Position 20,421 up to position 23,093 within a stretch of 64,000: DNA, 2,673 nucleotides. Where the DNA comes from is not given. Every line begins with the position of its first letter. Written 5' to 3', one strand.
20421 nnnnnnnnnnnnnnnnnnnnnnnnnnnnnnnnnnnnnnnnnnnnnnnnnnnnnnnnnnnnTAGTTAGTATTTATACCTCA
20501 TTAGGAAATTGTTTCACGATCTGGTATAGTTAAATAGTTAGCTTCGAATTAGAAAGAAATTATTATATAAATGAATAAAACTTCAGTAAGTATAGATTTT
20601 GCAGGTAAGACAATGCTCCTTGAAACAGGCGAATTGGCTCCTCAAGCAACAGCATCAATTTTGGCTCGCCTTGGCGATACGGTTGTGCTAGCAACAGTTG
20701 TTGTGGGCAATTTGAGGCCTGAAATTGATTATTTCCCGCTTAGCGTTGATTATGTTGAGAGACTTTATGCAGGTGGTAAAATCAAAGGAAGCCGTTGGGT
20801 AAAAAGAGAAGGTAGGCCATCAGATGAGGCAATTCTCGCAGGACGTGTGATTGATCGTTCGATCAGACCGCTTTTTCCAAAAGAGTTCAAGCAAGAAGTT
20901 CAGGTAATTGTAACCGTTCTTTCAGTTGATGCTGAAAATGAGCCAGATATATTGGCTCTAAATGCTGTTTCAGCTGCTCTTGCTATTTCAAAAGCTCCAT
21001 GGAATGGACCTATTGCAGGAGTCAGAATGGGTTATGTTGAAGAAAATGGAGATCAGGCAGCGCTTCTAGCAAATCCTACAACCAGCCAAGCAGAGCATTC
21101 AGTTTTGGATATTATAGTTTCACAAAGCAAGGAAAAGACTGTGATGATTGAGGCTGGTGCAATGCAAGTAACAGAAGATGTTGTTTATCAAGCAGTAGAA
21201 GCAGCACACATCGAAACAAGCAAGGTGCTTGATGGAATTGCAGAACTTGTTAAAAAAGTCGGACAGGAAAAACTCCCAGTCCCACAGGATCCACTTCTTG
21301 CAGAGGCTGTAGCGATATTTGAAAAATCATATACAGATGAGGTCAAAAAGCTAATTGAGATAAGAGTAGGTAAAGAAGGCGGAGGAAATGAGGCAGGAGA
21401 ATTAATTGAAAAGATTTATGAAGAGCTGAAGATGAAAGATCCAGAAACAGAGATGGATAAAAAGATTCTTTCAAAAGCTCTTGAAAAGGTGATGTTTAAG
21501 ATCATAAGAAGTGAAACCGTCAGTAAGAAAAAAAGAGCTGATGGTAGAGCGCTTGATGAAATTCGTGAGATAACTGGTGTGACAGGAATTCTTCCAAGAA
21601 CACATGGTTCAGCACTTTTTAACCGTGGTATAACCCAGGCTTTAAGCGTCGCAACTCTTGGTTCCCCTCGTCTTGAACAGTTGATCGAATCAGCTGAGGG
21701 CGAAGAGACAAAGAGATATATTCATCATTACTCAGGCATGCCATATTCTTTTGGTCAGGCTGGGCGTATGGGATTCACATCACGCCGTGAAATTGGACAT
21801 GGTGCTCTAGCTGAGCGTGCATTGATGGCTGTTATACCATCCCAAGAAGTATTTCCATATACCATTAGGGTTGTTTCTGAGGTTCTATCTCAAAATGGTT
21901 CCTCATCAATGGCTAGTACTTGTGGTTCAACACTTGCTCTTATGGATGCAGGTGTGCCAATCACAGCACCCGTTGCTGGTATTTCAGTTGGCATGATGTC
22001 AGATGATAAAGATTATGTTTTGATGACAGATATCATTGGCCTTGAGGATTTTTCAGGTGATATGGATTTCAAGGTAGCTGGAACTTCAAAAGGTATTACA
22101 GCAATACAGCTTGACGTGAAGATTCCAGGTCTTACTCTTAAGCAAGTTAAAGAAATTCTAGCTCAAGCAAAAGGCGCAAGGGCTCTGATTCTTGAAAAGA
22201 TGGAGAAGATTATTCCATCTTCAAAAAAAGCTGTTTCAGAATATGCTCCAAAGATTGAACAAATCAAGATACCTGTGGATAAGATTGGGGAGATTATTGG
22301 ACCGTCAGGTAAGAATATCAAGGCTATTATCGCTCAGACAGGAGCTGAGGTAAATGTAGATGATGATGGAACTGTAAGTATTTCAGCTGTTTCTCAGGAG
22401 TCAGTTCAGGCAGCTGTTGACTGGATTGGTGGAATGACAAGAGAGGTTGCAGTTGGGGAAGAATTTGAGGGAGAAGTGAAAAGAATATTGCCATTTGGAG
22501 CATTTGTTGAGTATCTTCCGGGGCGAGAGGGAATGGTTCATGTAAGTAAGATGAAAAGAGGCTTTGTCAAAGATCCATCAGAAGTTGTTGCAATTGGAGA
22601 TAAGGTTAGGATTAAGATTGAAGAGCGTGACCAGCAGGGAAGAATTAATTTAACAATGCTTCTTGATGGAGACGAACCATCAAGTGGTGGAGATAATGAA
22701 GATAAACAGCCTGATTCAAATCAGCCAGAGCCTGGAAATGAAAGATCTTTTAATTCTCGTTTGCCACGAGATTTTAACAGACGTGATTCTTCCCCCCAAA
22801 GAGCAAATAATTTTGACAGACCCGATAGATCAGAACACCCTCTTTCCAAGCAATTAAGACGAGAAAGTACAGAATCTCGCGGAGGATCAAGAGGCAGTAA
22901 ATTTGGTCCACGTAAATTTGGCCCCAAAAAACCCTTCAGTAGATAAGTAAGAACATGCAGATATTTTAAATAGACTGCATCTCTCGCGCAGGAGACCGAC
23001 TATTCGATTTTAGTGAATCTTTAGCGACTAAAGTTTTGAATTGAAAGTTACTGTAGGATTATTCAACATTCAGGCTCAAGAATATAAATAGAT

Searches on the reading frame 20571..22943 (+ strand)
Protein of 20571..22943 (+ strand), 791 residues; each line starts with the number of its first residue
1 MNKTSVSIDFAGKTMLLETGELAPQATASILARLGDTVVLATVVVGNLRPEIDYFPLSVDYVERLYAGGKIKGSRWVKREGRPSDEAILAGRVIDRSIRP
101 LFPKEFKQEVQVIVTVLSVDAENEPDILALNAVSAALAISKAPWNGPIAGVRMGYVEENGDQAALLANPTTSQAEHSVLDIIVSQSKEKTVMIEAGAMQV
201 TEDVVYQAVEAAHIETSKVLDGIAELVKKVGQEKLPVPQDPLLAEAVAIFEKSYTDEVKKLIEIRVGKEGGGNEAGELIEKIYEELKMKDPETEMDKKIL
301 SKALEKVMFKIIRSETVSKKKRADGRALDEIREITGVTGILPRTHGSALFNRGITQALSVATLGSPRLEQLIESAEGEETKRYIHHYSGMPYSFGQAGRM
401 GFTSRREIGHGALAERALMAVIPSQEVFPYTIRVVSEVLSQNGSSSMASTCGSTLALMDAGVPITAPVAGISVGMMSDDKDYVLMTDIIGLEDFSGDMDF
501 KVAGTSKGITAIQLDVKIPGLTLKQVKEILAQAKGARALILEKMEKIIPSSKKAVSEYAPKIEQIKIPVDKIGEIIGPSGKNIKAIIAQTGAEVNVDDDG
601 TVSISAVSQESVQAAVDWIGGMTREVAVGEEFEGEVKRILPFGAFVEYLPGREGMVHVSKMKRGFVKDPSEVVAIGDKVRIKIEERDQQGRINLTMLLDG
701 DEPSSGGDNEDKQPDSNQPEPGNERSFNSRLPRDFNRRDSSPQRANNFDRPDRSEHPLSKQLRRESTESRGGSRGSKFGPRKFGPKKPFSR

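Call 12: search_protein_families(library=pfam, proteins=[window:20571-22943:+], max_evalue=0.001)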
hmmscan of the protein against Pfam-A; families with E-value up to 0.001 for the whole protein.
window:20571-22943:+ (791 aa): 6 families
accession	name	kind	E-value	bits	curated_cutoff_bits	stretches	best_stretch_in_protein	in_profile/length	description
PF01138.27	RNase_PH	-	1.3e-50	171.6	25.5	2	13-143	3-130/130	3' exoribonuclease family, domain 1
PF03725.20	RNase_PH_C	-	1.7e-16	60.3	20.8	2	146-213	1-65/67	3' exoribonuclease family, domain 2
PF00575.29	S1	-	1e-15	58.3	22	1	626-696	2-73/74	S1 RNA binding domain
PF00013.35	KH_1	-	3.8e-13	49.4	21.5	1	563-619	2-64/66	KH domain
PF03726.19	PNPase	-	7.3e-05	23.6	24.6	0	252-326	8-80/81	Polyribonucleotide nucleotidyltransferase, RNA binding domain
PF22675.2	KH-I_KHDC4-BBP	-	8.7e-05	22.7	30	1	572-608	8-44/76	KHDC4/BBP-like, KH-domain type I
